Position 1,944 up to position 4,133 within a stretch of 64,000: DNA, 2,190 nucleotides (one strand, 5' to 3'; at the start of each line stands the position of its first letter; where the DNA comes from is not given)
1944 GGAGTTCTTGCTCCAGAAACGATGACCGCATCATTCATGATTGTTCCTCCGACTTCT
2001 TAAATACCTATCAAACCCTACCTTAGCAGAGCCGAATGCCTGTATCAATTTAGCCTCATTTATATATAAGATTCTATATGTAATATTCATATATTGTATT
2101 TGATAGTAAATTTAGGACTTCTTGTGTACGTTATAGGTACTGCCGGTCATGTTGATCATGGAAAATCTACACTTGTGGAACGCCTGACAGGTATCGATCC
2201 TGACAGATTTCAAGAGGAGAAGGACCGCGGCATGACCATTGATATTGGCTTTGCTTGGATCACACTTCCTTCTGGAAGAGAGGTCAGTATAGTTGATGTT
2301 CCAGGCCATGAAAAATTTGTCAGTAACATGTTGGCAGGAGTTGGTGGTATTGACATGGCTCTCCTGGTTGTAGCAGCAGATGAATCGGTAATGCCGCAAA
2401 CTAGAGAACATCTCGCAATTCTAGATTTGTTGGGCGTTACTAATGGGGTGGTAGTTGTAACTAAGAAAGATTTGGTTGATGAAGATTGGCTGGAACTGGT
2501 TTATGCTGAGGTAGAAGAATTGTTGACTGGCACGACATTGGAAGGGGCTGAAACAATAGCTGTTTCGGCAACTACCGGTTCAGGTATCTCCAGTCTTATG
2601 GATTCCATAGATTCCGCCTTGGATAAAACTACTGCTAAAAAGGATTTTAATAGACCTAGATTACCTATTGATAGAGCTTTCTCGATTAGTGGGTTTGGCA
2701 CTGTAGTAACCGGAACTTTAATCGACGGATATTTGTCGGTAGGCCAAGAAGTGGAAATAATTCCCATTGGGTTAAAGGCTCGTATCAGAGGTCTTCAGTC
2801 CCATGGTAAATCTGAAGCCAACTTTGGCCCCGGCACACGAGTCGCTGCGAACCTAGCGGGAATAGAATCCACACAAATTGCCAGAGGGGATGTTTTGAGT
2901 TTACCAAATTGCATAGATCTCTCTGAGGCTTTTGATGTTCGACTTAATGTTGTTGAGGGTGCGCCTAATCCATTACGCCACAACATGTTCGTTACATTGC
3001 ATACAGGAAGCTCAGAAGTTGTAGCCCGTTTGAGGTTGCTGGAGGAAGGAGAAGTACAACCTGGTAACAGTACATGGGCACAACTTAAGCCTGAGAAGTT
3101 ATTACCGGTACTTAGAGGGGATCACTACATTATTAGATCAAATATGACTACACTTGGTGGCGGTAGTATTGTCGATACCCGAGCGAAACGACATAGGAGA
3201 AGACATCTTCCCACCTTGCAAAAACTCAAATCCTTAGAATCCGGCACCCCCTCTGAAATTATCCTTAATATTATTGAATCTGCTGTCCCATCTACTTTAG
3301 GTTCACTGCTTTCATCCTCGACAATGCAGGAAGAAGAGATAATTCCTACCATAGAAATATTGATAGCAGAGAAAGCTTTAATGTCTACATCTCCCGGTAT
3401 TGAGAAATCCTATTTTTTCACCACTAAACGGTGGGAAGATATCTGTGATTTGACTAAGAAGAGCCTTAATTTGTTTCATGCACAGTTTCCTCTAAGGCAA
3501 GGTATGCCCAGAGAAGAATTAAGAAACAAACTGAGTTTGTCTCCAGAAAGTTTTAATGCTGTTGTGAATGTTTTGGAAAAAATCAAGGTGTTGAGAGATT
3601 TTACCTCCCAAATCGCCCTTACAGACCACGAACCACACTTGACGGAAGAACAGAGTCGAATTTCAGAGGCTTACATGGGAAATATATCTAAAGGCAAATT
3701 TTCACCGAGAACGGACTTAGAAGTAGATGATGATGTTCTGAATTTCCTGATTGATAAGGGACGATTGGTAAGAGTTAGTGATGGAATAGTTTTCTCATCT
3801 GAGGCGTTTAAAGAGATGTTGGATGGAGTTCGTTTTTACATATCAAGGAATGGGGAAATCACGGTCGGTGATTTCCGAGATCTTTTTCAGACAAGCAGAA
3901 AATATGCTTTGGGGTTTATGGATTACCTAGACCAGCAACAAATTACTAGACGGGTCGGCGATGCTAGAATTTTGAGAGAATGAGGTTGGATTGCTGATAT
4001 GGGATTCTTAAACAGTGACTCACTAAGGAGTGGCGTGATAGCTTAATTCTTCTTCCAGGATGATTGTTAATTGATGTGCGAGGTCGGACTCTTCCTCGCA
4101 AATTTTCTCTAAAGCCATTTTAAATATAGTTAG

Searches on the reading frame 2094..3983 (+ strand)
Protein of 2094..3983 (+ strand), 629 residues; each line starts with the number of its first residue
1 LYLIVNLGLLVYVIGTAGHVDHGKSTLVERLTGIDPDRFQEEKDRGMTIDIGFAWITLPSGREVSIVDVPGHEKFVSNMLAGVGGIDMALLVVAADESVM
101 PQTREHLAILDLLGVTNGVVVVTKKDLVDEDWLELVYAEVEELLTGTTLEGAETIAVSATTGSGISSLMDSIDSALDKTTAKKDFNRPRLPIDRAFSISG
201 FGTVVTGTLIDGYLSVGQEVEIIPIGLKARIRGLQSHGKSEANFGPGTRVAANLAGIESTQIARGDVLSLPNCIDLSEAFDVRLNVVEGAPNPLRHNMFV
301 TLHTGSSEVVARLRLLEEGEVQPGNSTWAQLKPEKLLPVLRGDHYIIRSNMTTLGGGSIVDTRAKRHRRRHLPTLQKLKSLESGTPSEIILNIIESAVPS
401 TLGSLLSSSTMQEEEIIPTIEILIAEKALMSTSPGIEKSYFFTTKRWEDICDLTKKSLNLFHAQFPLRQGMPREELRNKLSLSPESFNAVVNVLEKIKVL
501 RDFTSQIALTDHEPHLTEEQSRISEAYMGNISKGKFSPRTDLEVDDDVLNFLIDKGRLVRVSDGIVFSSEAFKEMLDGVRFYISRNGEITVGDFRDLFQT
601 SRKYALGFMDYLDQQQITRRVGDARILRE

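Call 87: search_protein_families(library=pfam, proteins=[window:2094-3983:+], max_evalue=0.000001)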
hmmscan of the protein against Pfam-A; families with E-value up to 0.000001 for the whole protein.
window:2094-3983:+ (629 aa): 6 families
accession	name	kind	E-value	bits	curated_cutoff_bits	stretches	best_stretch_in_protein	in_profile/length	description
PF00009.33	GTP_EFTU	-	2.2e-36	125.7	26.5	1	13-176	5-186/188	Elongation factor Tu GTP binding domain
PF09107.17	SelB-wing_3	-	6.5e-19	67.6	23.2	1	582-627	2-47/47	Elongation factor SelB, winged helix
PF09106.17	SelB-wing_2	-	1.3e-11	44.8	22.3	1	457-500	3-48/57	Elongation factor SelB, winged helix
PF25461.1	Beta-barrel_SelB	-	5.2e-10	39.9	27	1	285-365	5-79/80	Selenocysteine-specific elongation factor, beta-barrel domain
PF03144.31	GTP_EFTU_D2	-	1.9e-09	38.3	30.3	1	202-268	1-72/73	Elongation factor Tu domain 2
PF01926.29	MMR_HSR1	-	3.4e-07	30.8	21.9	1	14-111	2-101/113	50S ribosome-binding GTPase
